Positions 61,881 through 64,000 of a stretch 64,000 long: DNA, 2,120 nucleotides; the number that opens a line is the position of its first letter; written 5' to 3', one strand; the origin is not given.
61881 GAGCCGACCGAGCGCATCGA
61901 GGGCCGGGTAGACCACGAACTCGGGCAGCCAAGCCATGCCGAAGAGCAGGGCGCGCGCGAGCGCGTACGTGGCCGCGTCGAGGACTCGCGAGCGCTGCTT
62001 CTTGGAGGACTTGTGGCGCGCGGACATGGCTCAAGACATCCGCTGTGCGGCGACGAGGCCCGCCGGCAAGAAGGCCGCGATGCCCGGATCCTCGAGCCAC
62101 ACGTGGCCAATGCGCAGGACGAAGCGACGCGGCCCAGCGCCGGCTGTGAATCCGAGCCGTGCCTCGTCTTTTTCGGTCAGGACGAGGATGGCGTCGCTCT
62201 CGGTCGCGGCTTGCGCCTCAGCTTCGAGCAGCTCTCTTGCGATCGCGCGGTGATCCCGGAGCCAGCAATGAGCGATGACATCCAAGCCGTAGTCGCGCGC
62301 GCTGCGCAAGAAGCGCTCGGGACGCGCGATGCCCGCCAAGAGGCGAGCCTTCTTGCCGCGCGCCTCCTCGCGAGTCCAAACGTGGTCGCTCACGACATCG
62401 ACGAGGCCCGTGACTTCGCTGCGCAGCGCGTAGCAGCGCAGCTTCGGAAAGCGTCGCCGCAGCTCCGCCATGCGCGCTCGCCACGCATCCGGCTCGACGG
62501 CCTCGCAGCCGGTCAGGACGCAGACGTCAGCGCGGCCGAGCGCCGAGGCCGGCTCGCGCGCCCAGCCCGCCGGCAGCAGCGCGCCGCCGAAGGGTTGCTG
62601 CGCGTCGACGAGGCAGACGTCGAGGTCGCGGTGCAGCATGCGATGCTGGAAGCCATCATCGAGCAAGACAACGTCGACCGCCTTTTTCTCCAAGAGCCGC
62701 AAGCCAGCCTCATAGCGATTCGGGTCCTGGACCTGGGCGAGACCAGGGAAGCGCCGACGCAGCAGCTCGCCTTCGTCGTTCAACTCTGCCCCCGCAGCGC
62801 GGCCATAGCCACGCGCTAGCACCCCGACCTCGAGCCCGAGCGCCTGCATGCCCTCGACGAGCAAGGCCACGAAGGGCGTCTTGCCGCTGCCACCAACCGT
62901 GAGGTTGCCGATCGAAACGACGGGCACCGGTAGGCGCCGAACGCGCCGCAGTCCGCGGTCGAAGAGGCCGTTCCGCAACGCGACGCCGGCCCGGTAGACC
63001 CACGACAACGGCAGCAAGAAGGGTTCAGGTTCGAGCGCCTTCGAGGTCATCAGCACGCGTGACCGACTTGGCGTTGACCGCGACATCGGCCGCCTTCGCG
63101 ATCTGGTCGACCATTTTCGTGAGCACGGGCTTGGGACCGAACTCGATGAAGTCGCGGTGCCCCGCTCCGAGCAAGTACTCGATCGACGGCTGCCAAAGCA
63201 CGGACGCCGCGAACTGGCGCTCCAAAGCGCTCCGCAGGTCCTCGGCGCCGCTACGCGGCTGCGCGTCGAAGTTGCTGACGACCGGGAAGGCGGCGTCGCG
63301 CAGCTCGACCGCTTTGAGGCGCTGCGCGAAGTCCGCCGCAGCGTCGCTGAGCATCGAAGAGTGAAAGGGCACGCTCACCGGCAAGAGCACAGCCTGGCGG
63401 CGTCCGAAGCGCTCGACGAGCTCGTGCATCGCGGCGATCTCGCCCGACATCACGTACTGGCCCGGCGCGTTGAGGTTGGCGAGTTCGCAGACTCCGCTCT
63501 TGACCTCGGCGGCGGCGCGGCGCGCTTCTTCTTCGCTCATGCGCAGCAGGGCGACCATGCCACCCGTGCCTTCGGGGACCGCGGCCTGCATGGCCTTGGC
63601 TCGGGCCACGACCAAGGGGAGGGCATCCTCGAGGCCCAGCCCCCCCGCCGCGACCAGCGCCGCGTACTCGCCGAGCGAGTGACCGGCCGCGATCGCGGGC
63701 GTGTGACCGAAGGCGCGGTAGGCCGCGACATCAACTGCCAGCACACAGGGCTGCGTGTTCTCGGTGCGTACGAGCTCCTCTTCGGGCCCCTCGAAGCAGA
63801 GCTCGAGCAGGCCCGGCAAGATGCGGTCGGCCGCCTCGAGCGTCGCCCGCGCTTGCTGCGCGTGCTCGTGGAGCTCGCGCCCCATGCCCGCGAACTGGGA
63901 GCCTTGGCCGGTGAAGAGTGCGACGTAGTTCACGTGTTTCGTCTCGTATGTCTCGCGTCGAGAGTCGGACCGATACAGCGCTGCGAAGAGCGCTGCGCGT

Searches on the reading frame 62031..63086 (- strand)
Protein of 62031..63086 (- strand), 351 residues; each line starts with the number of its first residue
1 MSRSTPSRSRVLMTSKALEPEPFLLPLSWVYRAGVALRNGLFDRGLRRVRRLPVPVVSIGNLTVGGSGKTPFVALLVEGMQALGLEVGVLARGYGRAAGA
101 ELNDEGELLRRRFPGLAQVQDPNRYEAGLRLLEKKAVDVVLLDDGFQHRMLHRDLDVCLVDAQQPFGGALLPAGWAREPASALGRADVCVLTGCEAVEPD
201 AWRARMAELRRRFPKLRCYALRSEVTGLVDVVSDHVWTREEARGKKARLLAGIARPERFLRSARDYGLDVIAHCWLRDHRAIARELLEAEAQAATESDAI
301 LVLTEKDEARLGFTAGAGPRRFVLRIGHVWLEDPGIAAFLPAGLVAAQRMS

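Call 36: search_protein_families(library=pfam, proteins=[window:62031-63086:-], max_evalue=0.0001)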
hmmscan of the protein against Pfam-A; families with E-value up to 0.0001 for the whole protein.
window:62031-63086:- (351 aa): 1 family
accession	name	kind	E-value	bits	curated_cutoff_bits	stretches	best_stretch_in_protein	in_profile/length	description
PF02606.20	LpxK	-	1e-70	238.9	27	1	22-315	3-299/328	Tetraacyldisaccharide-1-P 4'-kinase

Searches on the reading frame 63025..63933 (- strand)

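Call 36: search_protein_families(library=pfam, proteins=[window:63025-63933:-], max_evalue=0.0001)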
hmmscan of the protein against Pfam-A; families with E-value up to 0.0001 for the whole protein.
window:63025-63933:- (302 aa): 1 family
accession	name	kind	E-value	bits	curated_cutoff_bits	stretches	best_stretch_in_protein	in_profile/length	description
PF00698.26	Acyl_transf_1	-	1e-41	143.9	32.7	1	6-286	3-287/319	Acyl transferase domain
